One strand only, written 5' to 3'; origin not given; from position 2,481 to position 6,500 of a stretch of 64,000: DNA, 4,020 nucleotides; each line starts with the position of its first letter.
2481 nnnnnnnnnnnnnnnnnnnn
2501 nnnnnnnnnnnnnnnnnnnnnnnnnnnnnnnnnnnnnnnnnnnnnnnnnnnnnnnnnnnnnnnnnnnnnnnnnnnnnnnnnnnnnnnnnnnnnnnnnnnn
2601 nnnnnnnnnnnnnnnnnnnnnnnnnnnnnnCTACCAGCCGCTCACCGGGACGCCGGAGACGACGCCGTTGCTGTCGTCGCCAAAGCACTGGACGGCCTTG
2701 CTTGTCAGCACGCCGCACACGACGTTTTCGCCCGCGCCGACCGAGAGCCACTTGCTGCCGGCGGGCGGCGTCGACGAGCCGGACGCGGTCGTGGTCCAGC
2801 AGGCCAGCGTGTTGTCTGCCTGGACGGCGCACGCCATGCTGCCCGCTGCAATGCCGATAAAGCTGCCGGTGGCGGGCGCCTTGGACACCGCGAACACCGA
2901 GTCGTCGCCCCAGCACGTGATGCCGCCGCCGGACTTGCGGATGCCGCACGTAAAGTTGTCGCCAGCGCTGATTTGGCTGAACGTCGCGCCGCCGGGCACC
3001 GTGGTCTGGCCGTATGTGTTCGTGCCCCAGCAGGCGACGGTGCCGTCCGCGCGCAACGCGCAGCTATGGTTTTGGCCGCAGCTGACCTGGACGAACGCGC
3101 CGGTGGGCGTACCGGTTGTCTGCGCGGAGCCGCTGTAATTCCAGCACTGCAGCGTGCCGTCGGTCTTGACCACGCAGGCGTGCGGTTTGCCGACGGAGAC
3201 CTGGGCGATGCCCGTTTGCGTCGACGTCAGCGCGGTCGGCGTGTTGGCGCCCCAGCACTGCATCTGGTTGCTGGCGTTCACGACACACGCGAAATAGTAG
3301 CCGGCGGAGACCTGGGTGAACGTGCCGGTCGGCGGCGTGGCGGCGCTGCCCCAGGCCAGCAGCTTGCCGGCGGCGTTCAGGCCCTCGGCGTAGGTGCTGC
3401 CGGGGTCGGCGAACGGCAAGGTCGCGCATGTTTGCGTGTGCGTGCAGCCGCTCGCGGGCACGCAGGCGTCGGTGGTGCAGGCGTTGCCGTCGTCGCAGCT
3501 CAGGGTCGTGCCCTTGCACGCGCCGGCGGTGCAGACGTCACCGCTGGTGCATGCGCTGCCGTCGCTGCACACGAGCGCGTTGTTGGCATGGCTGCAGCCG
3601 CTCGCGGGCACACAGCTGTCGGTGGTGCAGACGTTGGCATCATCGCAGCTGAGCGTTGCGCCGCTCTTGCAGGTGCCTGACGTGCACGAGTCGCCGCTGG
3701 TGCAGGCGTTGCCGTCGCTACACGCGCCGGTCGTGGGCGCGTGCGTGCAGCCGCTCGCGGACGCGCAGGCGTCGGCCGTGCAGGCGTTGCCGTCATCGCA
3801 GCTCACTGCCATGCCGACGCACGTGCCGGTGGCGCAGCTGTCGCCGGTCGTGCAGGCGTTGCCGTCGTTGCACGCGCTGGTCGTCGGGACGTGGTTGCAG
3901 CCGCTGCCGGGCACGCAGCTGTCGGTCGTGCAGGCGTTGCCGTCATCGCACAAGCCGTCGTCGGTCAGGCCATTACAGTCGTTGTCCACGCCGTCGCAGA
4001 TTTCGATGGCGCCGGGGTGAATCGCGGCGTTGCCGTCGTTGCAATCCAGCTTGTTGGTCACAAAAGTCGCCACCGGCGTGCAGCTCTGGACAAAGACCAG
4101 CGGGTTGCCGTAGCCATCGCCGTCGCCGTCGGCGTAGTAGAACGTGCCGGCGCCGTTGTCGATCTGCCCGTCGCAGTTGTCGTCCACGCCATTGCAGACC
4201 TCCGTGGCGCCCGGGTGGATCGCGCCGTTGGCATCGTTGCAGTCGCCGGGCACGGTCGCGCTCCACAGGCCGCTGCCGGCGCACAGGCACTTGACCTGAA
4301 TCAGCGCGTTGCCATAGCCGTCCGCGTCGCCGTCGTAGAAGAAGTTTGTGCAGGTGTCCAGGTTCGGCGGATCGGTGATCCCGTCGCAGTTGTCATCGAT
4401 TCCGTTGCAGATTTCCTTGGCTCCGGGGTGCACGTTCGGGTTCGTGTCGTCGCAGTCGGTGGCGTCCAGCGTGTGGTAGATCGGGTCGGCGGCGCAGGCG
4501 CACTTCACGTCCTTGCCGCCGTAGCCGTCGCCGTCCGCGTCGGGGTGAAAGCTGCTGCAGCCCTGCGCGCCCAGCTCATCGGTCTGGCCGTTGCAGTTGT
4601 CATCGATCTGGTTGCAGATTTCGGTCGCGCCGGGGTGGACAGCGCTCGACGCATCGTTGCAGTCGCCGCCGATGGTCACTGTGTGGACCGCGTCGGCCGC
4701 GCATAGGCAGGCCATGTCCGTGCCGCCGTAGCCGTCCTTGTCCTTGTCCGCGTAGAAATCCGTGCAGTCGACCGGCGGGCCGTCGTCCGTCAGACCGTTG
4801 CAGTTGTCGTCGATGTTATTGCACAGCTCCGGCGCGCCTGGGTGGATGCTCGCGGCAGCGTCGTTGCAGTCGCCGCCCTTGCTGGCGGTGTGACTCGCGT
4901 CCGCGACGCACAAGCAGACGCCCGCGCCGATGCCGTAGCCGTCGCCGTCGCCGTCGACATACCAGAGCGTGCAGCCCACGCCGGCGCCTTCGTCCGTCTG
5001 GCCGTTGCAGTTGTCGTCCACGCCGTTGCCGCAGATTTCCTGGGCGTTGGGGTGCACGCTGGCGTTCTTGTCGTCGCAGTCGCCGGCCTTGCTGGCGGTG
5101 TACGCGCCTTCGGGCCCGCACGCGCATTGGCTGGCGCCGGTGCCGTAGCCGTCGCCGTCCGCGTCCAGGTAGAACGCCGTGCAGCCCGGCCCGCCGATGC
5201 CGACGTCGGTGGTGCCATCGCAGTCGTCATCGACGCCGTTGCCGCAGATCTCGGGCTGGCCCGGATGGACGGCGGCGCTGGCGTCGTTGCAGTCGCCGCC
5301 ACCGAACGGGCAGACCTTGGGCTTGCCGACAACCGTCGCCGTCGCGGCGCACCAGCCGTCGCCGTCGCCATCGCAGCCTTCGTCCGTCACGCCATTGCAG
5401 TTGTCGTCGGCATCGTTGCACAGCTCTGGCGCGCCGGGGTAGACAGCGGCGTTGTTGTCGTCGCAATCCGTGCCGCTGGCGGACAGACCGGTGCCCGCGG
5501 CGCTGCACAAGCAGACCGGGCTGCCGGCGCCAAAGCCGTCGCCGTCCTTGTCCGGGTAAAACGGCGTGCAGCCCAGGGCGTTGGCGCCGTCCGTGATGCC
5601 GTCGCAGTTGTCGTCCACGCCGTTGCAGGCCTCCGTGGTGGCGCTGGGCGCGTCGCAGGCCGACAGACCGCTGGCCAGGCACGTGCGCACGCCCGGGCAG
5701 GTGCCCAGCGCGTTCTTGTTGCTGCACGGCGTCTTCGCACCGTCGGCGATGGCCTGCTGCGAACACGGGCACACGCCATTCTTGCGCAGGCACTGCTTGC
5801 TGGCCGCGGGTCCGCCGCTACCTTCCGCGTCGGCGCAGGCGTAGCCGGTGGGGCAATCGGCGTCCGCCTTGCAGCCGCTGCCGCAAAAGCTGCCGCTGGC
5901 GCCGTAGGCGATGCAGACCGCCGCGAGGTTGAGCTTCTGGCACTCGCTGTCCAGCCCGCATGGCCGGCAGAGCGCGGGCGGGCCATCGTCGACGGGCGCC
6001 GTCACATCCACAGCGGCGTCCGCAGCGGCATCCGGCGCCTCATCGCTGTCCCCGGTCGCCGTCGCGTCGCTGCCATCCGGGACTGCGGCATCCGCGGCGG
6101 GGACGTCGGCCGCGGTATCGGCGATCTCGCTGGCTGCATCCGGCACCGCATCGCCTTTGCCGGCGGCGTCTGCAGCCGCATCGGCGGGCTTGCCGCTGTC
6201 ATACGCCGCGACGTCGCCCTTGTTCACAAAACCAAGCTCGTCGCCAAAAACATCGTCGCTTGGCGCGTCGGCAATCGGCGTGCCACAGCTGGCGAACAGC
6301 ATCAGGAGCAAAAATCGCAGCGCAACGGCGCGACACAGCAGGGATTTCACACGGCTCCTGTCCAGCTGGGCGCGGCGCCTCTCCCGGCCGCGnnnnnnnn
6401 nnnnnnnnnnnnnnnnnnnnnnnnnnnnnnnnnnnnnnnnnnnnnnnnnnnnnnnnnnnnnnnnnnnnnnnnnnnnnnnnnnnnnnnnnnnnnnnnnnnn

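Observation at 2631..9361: Co-oriented cluster of a GH92 mannosidase lipoprotein, a small tubby/scramblase-like protein and a 1239-aa Cys-repeat/RCC1-propeller lipoprotein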

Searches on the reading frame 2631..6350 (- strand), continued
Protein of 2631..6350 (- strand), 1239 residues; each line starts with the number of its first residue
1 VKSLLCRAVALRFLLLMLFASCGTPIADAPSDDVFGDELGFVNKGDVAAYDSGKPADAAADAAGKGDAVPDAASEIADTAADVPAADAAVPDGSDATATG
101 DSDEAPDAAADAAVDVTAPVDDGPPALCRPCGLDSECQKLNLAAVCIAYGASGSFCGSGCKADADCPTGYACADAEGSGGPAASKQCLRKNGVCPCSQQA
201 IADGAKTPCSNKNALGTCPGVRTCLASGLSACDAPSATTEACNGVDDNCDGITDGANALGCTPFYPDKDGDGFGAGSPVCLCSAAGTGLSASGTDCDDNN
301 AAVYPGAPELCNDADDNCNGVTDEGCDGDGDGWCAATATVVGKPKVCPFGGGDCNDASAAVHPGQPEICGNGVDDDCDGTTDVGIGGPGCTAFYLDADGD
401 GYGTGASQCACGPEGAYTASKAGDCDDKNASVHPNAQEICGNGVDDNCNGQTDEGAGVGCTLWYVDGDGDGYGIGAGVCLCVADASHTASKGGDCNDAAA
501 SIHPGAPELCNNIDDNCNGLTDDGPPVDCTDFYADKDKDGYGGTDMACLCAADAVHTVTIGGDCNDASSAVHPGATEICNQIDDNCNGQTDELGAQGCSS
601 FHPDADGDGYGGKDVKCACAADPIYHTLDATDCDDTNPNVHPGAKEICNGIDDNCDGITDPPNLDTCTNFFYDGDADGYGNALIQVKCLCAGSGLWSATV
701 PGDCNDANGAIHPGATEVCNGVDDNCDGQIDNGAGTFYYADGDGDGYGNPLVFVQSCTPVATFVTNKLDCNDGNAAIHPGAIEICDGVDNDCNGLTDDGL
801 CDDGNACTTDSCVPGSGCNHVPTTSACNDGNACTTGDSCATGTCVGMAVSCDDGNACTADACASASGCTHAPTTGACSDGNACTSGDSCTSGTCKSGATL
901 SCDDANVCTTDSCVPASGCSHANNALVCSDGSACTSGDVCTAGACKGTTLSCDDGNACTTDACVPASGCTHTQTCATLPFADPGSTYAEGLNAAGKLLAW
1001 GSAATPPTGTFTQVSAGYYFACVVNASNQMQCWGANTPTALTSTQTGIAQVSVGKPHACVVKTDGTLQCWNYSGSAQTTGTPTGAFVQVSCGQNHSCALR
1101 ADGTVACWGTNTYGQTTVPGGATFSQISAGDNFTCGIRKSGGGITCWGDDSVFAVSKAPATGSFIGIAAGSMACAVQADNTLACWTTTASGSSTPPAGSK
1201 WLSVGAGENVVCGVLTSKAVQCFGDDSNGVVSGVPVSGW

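Call 40: find_encoding_contigs(protein=P0207, flank=8000, max_places=1)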
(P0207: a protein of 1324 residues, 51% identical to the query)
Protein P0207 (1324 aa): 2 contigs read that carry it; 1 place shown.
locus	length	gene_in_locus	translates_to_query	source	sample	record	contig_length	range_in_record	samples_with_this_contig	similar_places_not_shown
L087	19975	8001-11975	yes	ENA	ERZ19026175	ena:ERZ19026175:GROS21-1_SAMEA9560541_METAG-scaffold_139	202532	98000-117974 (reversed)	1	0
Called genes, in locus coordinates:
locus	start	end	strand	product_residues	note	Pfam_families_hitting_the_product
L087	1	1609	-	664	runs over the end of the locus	PF00009:GTP_EFTU, PF25461:Beta-barrel_SelB (weak), PF09106:WHD_2nd_SelB (faint), PF09107:WHD_3rd_SelB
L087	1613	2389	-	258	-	PF11967:RecO_N, PF02565:RecO_C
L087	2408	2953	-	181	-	PF13560:HTH_31 (weak), PF13413:HTH_25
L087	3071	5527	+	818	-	PF00723:Glyco_hydro_15 (faint)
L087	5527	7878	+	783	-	PF17678:Glyco_hydro_92N, PF07971:Glyco_hydro_92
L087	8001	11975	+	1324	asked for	PF11617:Cu-binding_MopE, PF00526:Dicty_CTDC, PF13540:RCC1_2 (weak)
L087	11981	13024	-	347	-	-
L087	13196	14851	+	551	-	PF02881:SRP54_N, PF00448:SRP54, PF02978:SRP_SPB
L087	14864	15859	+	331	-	PF01171:ATP_bind_3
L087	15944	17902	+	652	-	PF06480:FtsH_ext (faint), PF00004:AAA, PF17862:AAA_lid_3, PF01434:Peptidase_M41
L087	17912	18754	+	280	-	PF00809:Pterin_bind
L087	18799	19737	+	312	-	PF19293:CdaA_N (weak), PF02457:DAC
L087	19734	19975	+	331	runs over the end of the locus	PF07949:YbbR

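Call 61: search_protein_families(library=padloc, proteins=[window:2631-6350:-], max_evalue=0.001)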
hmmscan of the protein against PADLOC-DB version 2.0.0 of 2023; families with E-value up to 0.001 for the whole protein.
window:2631-6350:- (1239 aa): 0 families

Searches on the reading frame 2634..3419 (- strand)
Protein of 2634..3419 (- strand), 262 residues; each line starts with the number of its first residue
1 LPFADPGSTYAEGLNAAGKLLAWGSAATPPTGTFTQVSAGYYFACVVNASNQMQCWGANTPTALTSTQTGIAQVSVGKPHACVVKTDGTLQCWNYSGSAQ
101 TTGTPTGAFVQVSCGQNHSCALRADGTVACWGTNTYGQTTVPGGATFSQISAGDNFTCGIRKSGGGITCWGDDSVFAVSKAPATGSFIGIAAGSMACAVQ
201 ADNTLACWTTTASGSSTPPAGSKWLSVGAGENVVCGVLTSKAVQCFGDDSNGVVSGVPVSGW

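Call 51: predict_structure(alignment_id=A2)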
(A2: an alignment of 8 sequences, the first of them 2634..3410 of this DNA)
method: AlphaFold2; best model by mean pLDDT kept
length: 259 residues; sequences in the alignment: 8
mean_pLDDT: 92.3   pTM: 0.90
mean pLDDT of the five models: 92.3, 91.5, 89.2, 88.8, 88.4
residues with pLDDT >= 90: 200; 70-90: 52; 50-70: 7; < 50: 0
segments of 3 or more residues with pLDDT < 50: none
pLDDT, mean of each block of 10 residues (from residue 1): 83 93 92 94 98 93 96 94 97 82 97 95 96 95 96 95 94 93 95 94 83 81 91 93 90 89
secondary structure, 60 per line:
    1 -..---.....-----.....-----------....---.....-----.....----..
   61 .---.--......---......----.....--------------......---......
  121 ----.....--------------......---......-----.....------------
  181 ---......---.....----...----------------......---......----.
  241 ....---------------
elements in order: E7-11 E17-21 E33-36 E40-44 E50-54 E68-73 E77-82 E87-91 E106-111 E115-120 E125-129 E144-149 E153-158 E164-168 E184-189 E193-197 E202-204 E221-226 E230-235 E240-244

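Call 54: fold_search(model_id=the predicted structure, library=pdb)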
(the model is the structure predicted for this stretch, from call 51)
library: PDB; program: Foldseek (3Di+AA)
matches with E <= 10: 1312; with E <= 0.001: 289
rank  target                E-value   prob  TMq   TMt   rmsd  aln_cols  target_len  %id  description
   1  3qhy_B                9.4e-16  1.00  0.75  0.72   5.2       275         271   24  Structural, thermodynamic and kinetic analysis of the picomolar binding affinity interaction of the beta-lactamase inh (released 2011-07-20)
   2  3qi0_C                1.5e-15  1.00  0.75  0.73   5.3       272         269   22  Structural, thermodynamic and kinetic analysis of the picomolar binding affinity interaction of the beta-lactamase inh (released 2011-07-20)
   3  1jtd_B                3.0e-15  1.00  0.78  0.74   2.8       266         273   23  Crystal structure of beta-lactamase inhibitor protein-II in complex with TEM-1 beta-lactamase (released 2001-10-03)
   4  3qi0_A                6.1e-15  1.00  0.72  0.70   3.4       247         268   23  Structural, thermodynamic and kinetic analysis of the picomolar binding affinity interaction of the beta-lactamase inh (released 2011-07-20)
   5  7a0k_C                2.2e-14  1.00  0.80  0.58   3.0       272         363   27  Crystal structure of the entire ectodomain from the Physcomitrella patens receptor kinase CR4 (released 2021-08-18)
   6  3qi0_F                3.0e-14  1.00  0.78  0.76   3.1       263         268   23  Structural, thermodynamic and kinetic analysis of the picomolar binding affinity interaction of the beta-lactamase inh (released 2011-07-20)
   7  7a0j_DDD              7.5e-14  1.00  0.77  0.74   3.3       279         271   23  Crystal structure of the CRINKLY WD40 ectodomain from the Arabidopsis thaliana receptor kinase ACR4 (released 2021-08-18)
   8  7a0k_E                9.3e-14  1.00  0.78  0.56   3.2       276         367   26  Crystal structure of the entire ectodomain from the Physcomitrella patens receptor kinase CR4 (released 2021-08-18)
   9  7a0k_A                1.3e-13  1.00  0.79  0.56   3.1       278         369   25  Crystal structure of the entire ectodomain from the Physcomitrella patens receptor kinase CR4 (released 2021-08-18)
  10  7a0k_D                1.6e-13  1.00  0.80  0.57   3.1       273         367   26  Crystal structure of the entire ectodomain from the Physcomitrella patens receptor kinase CR4 (released 2021-08-18)
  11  7a0j_CCC              1.8e-13  1.00  0.80  0.73   3.2       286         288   24  Crystal structure of the CRINKLY WD40 ectodomain from the Arabidopsis thaliana receptor kinase ACR4 (released 2021-08-18)
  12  7a0k_B                1.9e-13  1.00  0.78  0.57   3.2       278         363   26  Crystal structure of the entire ectodomain from the Physcomitrella patens receptor kinase CR4 (released 2021-08-18)
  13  7a0k_F                3.7e-13  1.00  0.78  0.57   3.2       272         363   26  Crystal structure of the entire ectodomain from the Physcomitrella patens receptor kinase CR4 (released 2021-08-18)
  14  7a0k_G                4.1e-13  1.00  0.77  0.56   3.3       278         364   25  Crystal structure of the entire ectodomain from the Physcomitrella patens receptor kinase CR4 (released 2021-08-18)
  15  7a0j_BBB              4.4e-13  1.00  0.74  0.71   3.8       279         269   24  Crystal structure of the CRINKLY WD40 ectodomain from the Arabidopsis thaliana receptor kinase ACR4 (released 2021-08-18)
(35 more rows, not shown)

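Call 57: find_related_loci(query=A3, collection=metagenome_contigs, flank=10000)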
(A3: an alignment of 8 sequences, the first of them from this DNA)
Query A3 (262 aa) in metagenome_contigs; peptide patterns used: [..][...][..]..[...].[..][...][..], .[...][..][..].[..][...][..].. (x = any residue, [..] = any of these).
123 stretches matched a pattern; 3 encode a relative of the query (tblastn E <= 1e-3); 3 distinct loci.
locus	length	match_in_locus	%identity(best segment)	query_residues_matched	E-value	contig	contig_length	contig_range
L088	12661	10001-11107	38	7-258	2e-38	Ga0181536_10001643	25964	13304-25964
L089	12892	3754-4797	27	36-254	8e-19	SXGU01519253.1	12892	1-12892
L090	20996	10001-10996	24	33-254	8e-8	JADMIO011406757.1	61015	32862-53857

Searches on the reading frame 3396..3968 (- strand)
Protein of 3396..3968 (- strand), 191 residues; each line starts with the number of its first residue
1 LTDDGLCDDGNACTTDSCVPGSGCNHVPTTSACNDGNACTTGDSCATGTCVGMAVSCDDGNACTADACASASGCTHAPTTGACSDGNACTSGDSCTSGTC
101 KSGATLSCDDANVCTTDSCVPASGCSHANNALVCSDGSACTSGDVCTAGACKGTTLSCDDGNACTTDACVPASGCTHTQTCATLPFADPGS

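Call 62: search_protein_families(library=ncbifam, proteins=[window:3396-3968:-], max_evalue=10)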
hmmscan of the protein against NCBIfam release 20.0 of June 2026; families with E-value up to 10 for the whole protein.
window:3396-3968:- (191 aa): 0 families

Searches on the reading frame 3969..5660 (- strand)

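Call 62: search_protein_families(library=ncbifam, proteins=[window:3969-5660:-], max_evalue=10)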
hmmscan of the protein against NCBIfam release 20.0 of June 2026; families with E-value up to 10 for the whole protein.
window:3969-5660:- (564 aa): 1 family
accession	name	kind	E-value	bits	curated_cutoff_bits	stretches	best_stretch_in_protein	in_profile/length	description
NF033662.1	acid_disulf_rpt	repeat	0.015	15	41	2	135-152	3-20/32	acidic double-disulfide repeat-containing protein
